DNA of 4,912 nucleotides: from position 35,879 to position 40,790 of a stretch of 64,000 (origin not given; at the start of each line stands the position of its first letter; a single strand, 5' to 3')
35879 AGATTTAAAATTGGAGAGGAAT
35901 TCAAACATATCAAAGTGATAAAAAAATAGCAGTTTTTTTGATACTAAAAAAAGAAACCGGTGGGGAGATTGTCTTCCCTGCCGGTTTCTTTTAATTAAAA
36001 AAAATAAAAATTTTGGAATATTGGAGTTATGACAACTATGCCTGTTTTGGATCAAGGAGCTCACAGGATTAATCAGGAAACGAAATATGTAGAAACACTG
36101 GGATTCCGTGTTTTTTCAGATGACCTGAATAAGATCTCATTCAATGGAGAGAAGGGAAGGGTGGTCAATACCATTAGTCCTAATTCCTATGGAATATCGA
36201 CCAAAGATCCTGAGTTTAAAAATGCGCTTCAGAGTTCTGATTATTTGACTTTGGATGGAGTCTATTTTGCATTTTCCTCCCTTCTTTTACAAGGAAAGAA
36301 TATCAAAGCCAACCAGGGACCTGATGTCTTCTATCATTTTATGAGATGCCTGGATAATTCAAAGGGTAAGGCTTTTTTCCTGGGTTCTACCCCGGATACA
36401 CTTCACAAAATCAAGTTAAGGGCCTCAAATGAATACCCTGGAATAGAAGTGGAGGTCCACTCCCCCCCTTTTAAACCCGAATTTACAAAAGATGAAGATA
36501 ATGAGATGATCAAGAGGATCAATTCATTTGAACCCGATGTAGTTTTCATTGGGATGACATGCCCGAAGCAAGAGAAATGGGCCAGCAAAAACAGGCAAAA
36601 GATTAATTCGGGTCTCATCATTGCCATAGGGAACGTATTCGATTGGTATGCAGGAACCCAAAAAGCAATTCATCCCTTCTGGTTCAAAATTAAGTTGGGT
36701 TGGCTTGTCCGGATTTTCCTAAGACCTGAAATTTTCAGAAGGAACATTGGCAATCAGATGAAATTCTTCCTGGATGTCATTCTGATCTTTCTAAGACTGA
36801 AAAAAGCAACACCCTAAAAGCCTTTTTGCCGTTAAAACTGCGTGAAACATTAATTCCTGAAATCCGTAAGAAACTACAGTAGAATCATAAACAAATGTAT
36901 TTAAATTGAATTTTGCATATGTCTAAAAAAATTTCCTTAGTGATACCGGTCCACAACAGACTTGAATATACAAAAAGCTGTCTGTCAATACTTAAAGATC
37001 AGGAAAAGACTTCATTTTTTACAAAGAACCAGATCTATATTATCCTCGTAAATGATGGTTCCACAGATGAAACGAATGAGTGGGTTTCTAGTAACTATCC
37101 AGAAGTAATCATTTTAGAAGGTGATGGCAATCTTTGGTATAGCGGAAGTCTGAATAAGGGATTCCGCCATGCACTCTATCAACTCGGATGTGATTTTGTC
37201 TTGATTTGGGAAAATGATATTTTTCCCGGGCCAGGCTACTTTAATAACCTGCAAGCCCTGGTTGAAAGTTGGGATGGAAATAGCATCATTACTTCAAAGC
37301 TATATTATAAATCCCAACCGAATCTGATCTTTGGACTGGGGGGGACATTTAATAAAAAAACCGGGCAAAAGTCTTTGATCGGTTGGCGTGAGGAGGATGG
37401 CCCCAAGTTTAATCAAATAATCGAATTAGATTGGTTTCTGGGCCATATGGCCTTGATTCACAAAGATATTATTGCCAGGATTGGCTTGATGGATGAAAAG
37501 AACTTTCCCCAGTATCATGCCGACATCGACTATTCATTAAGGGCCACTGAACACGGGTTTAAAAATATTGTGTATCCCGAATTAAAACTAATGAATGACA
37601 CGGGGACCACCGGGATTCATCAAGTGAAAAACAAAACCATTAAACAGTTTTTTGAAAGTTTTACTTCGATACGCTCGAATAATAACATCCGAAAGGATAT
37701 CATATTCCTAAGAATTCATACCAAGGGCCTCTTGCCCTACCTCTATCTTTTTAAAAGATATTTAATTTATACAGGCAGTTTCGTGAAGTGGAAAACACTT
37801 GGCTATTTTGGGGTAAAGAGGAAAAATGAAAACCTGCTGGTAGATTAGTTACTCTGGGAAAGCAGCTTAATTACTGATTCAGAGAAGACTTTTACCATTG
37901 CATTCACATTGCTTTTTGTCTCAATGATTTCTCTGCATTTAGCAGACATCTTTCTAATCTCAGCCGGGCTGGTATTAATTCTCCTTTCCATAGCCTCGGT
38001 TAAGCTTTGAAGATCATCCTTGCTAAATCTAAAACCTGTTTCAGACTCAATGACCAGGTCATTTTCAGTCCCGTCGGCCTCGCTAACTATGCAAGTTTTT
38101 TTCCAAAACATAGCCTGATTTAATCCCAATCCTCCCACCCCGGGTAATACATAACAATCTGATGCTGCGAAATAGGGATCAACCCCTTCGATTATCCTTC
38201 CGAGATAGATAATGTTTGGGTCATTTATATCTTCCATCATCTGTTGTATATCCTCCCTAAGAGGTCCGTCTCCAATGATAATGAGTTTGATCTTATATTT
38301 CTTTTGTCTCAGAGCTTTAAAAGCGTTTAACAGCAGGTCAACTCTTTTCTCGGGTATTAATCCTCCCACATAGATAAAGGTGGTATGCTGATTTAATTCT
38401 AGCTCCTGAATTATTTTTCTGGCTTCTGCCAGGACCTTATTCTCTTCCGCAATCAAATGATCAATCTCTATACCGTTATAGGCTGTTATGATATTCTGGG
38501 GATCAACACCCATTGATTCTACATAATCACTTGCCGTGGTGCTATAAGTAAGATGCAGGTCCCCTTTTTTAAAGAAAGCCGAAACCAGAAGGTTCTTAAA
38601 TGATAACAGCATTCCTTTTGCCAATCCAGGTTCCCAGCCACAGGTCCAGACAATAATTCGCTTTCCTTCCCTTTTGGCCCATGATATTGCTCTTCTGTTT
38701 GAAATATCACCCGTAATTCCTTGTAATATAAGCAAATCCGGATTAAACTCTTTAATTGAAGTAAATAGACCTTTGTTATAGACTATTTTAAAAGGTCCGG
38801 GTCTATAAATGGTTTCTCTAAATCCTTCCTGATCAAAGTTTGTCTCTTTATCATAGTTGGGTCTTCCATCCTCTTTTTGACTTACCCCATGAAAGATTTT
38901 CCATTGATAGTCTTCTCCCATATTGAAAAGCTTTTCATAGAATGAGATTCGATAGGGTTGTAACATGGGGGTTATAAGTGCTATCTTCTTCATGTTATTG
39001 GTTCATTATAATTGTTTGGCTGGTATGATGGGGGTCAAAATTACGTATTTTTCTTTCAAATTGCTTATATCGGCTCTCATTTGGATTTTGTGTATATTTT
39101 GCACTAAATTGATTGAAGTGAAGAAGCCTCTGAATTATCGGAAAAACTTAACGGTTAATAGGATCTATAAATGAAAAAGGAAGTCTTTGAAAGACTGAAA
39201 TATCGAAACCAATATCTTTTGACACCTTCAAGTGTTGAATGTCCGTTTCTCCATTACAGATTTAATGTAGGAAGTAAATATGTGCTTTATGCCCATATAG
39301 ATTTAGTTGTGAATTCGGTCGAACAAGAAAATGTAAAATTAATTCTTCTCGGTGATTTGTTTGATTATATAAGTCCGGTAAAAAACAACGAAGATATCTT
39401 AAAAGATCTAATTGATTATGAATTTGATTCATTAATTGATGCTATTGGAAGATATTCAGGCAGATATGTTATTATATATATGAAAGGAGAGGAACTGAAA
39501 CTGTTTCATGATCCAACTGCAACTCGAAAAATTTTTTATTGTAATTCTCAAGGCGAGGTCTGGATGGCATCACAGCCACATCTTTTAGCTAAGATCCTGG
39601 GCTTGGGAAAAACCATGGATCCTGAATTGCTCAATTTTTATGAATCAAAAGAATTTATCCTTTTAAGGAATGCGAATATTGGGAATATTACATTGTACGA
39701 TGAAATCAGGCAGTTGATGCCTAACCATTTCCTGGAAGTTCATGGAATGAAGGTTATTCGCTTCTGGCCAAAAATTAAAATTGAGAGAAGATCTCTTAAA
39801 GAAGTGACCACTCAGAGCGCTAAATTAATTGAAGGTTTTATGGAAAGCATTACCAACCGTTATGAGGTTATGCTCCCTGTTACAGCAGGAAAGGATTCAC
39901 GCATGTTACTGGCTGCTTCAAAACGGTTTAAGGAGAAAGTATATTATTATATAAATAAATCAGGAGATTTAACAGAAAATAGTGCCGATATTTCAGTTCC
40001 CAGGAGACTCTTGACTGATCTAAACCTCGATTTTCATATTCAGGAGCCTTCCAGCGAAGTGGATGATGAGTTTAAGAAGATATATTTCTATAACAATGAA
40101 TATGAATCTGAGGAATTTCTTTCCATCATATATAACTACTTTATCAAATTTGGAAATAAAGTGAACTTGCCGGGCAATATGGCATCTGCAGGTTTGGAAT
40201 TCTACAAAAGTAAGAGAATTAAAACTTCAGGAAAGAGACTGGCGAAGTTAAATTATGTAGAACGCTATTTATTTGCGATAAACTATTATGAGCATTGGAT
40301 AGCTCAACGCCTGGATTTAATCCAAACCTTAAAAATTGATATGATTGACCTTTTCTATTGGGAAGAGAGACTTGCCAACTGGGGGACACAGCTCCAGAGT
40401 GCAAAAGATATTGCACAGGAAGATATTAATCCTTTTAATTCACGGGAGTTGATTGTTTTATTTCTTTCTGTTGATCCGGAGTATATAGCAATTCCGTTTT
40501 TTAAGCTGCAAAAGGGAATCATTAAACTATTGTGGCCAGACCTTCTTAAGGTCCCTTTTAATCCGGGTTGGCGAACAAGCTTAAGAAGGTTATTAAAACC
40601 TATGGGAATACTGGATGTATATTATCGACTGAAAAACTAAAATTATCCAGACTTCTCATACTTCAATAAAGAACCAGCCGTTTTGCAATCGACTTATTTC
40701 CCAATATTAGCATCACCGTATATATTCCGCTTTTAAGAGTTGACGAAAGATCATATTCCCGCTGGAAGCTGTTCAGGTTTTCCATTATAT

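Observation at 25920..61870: AT-rich composite island: Wzx/Wzy polysaccharide locus interleaved with five T9SS cargo genes carrying glycan-active or glycan-binding heads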

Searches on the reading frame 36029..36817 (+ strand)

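Call 3: search_protein_families(library=pfam, proteins=[window:36029-36817:+], max_evalue=0.01)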
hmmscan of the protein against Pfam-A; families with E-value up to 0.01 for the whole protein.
window:36029-36817:+ (262 aa): 1 family
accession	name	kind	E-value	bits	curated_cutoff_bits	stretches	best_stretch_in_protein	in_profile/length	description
PF03808.19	Glyco_tran_WecG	-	5.5e-38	130.9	27.4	1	70-237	1-165/168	Glycosyl transferase WecG/TagA/CpsF family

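Call 8: search_protein_families(library=ncbifam, proteins=[window:36029-36817:+], max_evalue=0.01)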
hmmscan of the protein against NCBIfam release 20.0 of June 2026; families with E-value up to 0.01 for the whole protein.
window:36029-36817:+ (262 aa): 5 families
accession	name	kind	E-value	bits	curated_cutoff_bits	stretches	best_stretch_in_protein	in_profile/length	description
TIGR00696.1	wecG_tagA_cpsF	superfamily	4.3e-27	95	69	1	67-239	3-172/178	WecB/TagA/CpsF family glycosyltransferase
NF041710.1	UDPacetylman_taseTarA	equivalog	1.5e-26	93.3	350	1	46-232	42-223/247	N-acetylglucosaminyldiphosphoundecaprenol N-acetyl-beta-D-mannosaminyltransferase TarA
NF041872.1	EPS_EpsA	equivalog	5.5e-19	68.5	500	1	40-247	43-251/265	exopolysaccharide biosynthesis glycosyltransferase EpsA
NF002980.1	PRK03692.1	equivalog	1.2e-15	57.7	323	1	56-240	45-226/240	lipopolysaccharide N-acetylmannosaminouronosyltransferase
NF002462.1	PRK01678.1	exception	0.00045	20.3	86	1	106-146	13-53/80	type B 50S ribosomal protein L31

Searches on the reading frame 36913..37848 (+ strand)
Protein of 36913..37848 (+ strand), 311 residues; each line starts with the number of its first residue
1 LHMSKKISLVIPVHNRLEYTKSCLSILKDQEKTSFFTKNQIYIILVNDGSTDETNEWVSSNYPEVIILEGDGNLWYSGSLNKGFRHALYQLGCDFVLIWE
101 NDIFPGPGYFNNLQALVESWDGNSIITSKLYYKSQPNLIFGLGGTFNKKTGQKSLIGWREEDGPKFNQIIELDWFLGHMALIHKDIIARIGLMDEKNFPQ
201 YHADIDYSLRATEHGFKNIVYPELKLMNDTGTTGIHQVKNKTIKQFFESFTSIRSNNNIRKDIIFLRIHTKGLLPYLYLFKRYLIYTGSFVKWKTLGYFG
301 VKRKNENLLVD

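Call 3: search_protein_families(library=pfam, proteins=[window:36913-37848:+], max_evalue=0.01)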
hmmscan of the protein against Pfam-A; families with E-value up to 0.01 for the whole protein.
window:36913-37848:+ (311 aa): 1 family
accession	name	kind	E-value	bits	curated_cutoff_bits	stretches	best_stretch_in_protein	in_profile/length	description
PF00535.33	Glycos_transf_2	-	8.1e-16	58.9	23.3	1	8-138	1-123/168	Glycosyl transferase family 2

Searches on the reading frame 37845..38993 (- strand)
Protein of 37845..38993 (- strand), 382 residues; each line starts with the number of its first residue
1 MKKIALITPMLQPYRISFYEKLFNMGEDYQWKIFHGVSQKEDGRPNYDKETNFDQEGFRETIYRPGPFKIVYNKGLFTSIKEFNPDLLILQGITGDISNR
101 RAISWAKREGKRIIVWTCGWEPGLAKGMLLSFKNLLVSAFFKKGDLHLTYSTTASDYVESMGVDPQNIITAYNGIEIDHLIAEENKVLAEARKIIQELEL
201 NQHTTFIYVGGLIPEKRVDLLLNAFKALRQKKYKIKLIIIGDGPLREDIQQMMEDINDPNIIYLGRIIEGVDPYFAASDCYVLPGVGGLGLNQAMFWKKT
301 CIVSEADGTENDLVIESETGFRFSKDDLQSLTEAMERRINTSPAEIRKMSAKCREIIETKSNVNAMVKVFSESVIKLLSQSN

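Call 4: search_protein_families(library=pfam, proteins=[window:37845-38993:-], max_evalue=0.01)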
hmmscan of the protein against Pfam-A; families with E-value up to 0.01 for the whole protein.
window:37845-38993:- (382 aa): 3 families
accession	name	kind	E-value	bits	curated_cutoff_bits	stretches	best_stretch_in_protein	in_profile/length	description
PF13692.12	Glyco_trans_1_4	-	1.4e-20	74.5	27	1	205-338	3-139/142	Glycosyl transferases group 1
PF00534.26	Glycos_transf_1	-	7.7e-19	68.3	26.4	1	195-345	6-160/172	Glycosyl transferases group 1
PF13439.12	Glyco_transf_4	-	0.00012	22.6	28.5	1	58-178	46-169/170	Glycosyltransferase Family 4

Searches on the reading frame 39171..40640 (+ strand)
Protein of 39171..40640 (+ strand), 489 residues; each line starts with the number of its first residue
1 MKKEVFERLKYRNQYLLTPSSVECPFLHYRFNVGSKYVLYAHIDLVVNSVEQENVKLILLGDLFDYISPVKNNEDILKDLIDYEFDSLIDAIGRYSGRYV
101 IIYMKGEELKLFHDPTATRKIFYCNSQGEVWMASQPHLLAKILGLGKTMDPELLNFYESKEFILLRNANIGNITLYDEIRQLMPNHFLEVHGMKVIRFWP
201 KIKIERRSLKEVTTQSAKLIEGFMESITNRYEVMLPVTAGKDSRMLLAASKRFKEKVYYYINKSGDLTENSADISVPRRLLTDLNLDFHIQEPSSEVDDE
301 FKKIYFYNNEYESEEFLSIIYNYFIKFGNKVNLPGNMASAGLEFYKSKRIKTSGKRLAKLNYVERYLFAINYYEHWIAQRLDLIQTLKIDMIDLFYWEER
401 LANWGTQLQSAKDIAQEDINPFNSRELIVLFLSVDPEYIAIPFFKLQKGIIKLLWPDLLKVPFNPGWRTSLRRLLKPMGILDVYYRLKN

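Call 4: search_protein_families(library=pfam, proteins=[window:39171-40640:+], max_evalue=0.01)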
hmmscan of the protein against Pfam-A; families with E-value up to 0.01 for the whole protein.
window:39171-40640:+ (489 aa): 0 families

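Call 8: search_protein_families(library=ncbifam, proteins=[window:39171-40640:+], max_evalue=0.01)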
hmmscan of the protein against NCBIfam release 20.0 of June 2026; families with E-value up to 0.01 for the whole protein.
window:39171-40640:+ (489 aa): 1 family
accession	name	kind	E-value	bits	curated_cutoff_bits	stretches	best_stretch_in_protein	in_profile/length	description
NF033561.1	macrolact_Ik_Al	subfamily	0.0028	16.3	300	1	90-203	73-182/561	albusnodin/ikarugamycin family macrolactam cyclase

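Call 43: search_solved_structures(query=window:39171-40640:+, max_evalue=1, show_alignments=1)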
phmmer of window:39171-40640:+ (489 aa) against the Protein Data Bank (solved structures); distinct sequences matched with E-value up to 1: 1.
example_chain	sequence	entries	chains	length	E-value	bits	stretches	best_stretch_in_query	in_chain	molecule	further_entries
9h3g_AP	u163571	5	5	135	0.24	13.4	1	326-388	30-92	Large ribosomal subunit protein eL27x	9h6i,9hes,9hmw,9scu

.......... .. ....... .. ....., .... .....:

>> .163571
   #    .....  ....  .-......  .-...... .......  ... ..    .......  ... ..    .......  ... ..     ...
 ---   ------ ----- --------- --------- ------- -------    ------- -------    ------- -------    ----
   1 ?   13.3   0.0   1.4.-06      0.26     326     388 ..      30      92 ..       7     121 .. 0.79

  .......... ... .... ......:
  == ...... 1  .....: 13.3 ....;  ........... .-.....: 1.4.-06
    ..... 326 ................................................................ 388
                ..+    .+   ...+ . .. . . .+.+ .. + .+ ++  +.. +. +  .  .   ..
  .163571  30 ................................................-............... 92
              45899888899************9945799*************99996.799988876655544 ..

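Call 53: search_protein_representatives(protein=window:39171-40640:+)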
Query: 489 residues. Proteins with E-value up to 0.001 (for the whole library): 2848; up to 1e-10: 1775; up to 1e-30: 677. The best 150 are listed.
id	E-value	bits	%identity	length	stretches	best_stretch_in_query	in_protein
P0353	5.0e-146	503.7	47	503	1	6-488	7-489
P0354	1.2e-138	479.4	46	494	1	7-488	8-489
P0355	3.0e-133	461.6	44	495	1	4-479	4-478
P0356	3.6e-127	441.6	42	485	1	3-486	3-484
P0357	1.6e-125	436.1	43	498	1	7-488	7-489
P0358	2.1e-125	435.8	43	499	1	5-485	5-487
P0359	1.5e-120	419.8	42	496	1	6-488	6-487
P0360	2.0e-120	419.3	43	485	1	5-488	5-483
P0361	4.9e-113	394.9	46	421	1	2-395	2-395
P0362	1.7e-112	393.2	39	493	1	5-487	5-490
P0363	2.0e-108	379.8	48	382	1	113-479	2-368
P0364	3.0e-103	362.7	39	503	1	4-487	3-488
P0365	1.2e-101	357.4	39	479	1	30-485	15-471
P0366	7.9e-101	354.7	38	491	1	8-489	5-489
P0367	5.7e-99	348.5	37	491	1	9-487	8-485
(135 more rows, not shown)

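Call 55: predict_structure(alignment_id=A1)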
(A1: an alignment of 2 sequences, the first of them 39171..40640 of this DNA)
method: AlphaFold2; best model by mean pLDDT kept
length: 489 residues; sequences in the alignment: 2
mean_pLDDT: 41.3   pTM: 0.34
mean pLDDT of the five models: 41.3, 39.2, 36.6, 35.9, 32.3
residues with pLDDT >= 90: 0; 70-90: 41; 50-70: 70; < 50: 378
segments of 3 or more residues with pLDDT < 50: 1-13, 43-45, 115-119, 124-297, 303-372, 374-377, 381-384, 386-443, 449-489
pLDDT, mean of each block of 10 residues (from residue 1): 37 57 57 70 63 82 63 83 73 64 70 50 43 41 42 38 29 27 24 20 23 27 29 23 27 25 24 24 22 36 44 43 40 26 26 33 42 49 46 44 37 32 40 42 49 36 33 35 34
secondary structure, 60 per line:
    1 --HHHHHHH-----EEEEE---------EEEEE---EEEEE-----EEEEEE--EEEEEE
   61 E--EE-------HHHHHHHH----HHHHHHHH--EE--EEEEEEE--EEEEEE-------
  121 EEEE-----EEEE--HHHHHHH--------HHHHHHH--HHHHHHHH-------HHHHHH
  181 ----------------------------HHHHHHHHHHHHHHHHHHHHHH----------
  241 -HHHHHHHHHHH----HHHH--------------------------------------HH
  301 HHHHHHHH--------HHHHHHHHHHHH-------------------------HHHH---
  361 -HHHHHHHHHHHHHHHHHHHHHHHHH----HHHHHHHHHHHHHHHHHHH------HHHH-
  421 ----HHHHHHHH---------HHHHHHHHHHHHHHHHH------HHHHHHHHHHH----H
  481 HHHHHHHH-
elements in order: H3-9 E15-19 E29-33 E37-41 E47-52 E55-61 H73-80 H85-92 E99-105 E108-113 E121-124 E130-133 H136-142 H151-157 H160-167 H175-180 H209-230 H242-252 H257-260 H299-308 H317-328 H354-357 H362-386 H391-409 H416-419 H425-432 H442-458 H465-475 H480-488

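Call 56: search_solved_structures(query=A2, max_evalue=1, show_alignments=1)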
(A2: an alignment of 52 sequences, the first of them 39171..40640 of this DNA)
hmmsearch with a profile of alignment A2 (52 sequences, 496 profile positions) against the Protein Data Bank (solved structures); distinct sequences matched with E-value up to 1: 1.
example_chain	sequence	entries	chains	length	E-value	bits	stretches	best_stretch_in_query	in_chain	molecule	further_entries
6lbp_A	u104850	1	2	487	0.83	11.4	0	70-138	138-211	Amidophosphoribosyltransferase 2, chloroplastic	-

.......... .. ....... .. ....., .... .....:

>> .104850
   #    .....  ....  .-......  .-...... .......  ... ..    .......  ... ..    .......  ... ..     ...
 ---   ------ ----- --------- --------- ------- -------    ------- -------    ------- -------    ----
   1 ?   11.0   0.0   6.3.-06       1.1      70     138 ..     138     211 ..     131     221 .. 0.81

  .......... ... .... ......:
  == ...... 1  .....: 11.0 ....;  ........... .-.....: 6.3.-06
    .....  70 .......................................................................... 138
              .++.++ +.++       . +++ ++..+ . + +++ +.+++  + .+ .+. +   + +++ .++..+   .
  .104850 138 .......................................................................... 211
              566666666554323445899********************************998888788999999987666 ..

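Call 66: search_protein_families(library=pfam, proteins=[window:39171-40640:+], max_evalue=5)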
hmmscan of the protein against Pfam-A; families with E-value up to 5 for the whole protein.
window:39171-40640:+ (489 aa): 0 families
